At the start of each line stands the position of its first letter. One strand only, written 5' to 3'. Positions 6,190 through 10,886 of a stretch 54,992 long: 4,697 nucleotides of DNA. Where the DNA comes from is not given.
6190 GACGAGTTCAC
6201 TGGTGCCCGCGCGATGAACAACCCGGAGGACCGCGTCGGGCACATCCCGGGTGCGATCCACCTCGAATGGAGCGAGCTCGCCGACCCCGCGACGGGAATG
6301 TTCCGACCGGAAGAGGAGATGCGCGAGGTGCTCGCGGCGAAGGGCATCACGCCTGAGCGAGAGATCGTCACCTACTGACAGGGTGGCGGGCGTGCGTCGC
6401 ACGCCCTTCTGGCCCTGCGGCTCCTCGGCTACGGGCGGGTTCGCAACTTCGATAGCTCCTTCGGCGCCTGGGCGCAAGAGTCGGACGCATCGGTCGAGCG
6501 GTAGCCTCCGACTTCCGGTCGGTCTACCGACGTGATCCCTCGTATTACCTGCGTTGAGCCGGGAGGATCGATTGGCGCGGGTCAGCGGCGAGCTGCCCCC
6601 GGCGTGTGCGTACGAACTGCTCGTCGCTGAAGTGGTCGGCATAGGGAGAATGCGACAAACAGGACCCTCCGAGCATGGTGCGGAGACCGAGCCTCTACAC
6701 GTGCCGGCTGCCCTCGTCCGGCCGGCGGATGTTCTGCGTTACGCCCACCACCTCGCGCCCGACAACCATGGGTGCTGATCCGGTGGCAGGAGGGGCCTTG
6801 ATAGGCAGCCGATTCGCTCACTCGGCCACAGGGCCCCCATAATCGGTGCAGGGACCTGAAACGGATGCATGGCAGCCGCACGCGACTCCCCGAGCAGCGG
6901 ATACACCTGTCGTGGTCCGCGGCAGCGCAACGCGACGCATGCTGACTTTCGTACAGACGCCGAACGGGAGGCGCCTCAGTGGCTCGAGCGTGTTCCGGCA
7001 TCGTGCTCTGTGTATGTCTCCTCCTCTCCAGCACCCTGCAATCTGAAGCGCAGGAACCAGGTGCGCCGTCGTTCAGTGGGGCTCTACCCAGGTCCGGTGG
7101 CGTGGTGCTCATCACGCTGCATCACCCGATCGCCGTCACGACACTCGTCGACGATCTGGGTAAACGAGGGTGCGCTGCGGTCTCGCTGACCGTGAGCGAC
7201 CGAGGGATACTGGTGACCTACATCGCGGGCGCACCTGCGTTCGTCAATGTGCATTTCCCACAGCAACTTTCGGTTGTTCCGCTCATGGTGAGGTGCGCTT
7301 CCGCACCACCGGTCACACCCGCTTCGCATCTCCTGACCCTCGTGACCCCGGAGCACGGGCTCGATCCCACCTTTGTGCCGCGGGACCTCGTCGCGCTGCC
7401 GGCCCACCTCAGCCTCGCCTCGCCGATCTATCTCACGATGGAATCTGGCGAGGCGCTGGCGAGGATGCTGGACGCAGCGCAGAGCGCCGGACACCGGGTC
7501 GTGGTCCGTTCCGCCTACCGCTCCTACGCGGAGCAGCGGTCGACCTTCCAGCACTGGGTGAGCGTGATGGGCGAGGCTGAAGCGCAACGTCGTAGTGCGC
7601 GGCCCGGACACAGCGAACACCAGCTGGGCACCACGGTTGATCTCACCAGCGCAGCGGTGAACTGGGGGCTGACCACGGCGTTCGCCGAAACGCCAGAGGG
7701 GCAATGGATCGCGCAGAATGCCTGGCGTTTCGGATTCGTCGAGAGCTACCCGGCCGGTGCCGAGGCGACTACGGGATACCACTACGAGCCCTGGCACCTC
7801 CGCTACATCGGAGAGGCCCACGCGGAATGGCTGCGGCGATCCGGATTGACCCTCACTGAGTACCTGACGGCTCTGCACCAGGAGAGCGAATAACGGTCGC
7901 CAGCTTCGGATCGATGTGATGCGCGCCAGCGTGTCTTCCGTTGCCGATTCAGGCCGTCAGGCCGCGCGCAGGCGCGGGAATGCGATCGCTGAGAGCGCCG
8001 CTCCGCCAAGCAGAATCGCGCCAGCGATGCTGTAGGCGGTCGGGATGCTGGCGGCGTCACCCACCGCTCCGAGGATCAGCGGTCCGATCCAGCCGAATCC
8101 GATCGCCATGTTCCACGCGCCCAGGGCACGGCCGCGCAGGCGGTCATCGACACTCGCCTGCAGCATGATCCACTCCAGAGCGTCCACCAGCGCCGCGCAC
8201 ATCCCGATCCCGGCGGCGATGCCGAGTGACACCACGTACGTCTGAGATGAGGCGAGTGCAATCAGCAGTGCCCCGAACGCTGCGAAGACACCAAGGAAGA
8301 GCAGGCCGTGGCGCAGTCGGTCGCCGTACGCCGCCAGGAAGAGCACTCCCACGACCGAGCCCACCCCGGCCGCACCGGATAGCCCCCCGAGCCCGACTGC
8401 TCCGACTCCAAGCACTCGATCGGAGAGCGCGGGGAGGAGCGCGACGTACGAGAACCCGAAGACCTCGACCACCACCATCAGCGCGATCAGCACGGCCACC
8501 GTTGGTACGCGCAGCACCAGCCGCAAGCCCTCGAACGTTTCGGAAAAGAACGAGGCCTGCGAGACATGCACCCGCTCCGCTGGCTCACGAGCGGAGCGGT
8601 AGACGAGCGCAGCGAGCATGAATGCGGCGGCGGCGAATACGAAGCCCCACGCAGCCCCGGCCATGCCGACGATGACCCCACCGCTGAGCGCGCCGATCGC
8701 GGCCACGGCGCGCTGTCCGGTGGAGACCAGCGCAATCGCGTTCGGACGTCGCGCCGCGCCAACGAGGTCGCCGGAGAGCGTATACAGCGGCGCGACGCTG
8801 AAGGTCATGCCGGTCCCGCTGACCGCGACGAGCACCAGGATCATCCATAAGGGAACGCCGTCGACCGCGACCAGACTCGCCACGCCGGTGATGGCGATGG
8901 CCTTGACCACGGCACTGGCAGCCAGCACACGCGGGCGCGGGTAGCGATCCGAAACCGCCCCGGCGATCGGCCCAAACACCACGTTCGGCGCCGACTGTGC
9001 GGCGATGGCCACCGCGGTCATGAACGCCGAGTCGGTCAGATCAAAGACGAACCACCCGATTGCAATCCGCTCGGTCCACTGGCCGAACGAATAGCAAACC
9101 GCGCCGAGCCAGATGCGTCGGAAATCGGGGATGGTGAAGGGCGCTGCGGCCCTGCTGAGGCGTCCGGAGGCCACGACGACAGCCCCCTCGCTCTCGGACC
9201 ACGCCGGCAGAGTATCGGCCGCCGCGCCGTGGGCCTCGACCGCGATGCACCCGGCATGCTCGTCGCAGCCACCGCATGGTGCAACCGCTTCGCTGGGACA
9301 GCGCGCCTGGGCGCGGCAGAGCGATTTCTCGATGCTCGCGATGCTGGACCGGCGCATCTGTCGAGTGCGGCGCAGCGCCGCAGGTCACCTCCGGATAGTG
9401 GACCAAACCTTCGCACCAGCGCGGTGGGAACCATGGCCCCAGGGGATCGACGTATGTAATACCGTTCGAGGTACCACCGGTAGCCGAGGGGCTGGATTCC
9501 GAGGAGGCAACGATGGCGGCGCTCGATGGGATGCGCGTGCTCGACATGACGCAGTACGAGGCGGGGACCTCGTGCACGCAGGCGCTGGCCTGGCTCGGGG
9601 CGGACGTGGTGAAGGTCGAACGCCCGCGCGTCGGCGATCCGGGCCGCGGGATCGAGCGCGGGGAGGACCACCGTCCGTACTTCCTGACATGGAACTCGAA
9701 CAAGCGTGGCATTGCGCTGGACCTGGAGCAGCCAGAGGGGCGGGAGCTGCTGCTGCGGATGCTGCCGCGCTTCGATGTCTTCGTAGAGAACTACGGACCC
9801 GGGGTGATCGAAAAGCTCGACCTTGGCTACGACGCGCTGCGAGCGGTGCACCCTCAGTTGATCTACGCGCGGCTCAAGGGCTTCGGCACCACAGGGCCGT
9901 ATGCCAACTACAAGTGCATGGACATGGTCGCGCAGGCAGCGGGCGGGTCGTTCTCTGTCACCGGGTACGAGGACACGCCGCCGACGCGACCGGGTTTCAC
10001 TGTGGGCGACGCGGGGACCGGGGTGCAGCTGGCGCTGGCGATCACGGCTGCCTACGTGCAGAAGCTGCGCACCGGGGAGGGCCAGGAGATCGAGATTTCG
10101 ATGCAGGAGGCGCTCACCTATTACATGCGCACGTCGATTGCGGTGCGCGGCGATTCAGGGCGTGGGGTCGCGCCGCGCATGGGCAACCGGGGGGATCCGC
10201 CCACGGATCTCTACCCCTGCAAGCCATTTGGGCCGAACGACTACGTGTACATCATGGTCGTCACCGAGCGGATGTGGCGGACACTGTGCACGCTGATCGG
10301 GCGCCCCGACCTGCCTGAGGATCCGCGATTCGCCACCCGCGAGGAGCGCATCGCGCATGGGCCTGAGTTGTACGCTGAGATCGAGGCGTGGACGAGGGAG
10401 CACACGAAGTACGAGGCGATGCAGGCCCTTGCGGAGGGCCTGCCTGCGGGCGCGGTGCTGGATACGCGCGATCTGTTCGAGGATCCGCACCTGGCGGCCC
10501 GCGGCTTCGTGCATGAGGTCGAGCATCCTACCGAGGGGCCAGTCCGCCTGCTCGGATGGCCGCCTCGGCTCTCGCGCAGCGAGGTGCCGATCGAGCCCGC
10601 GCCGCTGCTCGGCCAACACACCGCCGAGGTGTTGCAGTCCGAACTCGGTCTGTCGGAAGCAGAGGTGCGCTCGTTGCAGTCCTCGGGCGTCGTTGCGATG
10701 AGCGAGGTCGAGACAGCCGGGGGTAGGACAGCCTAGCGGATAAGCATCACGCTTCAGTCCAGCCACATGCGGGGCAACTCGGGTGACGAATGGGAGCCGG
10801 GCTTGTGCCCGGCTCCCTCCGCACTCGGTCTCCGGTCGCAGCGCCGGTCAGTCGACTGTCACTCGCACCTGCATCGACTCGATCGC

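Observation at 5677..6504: Rhodanese with TGA in place of the catalytic Cys codon, followed directly by a SECIS-like stem-loop: candidate selenocysteine sulfurtransferase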

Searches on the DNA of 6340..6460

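Call 62: search_rna_families(source=window, start=6340, end=6460, threshold=evalue, max_evalue=10)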
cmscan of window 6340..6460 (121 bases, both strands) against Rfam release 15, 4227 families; matches with E-value up to 10: 1.
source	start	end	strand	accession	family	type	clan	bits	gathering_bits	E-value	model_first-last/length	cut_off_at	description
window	6374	6405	+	RF01686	Acido-1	Gene; sRNA;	-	9.8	50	8.6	30-64/64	no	Acido-1 RNA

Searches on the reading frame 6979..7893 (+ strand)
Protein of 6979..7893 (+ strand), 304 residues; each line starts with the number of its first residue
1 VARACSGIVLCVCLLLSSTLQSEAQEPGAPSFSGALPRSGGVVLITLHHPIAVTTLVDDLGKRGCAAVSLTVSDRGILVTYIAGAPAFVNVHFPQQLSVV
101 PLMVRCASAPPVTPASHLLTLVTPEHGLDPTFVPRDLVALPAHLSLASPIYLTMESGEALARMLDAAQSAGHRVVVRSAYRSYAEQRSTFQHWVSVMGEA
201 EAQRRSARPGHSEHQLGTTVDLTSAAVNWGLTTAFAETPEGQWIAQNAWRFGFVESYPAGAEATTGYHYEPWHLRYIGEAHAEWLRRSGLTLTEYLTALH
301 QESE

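Call 33: search_protein_families(library=pfam, proteins=[window:6979-7893:+], max_evalue=0.000001)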
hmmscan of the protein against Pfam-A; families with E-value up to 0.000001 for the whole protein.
window:6979-7893:+ (304 aa): 1 family
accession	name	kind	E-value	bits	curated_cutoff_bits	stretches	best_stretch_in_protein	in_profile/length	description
PF02557.22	VanY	-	2.1e-37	128.3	25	1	151-278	3-131/132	D-alanyl-D-alanine carboxypeptidase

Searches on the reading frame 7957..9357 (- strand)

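Call 33: search_protein_families(library=pfam, proteins=[window:7957-9357:-], max_evalue=0.000001)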
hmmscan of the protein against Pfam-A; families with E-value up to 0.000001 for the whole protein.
window:7957-9357:- (466 aa): 2 families
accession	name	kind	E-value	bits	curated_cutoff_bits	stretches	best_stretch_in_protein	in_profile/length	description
PF05977.19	MFS_3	-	7.8e-33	114.1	27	1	70-457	3-391/524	Transmembrane secretion effector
PF07690.21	MFS_1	-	2.8e-32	112.4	33.4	1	82-424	1-344/347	Major Facilitator Superfamily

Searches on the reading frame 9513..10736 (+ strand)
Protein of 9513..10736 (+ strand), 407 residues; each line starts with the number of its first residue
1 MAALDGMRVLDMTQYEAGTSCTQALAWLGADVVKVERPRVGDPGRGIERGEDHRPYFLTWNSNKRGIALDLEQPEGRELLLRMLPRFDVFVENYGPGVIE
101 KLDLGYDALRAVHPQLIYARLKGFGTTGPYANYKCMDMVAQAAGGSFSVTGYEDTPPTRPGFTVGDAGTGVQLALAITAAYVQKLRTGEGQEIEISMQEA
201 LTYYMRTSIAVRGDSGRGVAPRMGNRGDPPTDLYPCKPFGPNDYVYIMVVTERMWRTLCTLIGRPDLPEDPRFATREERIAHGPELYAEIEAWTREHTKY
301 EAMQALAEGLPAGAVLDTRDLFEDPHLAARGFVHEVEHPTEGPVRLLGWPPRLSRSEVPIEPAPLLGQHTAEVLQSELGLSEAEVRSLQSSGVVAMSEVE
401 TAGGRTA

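Call 33: search_protein_families(library=pfam, proteins=[window:9513-10736:+], max_evalue=0.000001)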
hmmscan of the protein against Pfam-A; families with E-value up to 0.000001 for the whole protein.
window:9513-10736:+ (407 aa): 1 family
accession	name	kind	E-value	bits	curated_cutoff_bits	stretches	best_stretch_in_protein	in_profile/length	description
PF02515.22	CoA_transf_3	-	1.1e-110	370.7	23.3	1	4-370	1-366/366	CoA-transferase family III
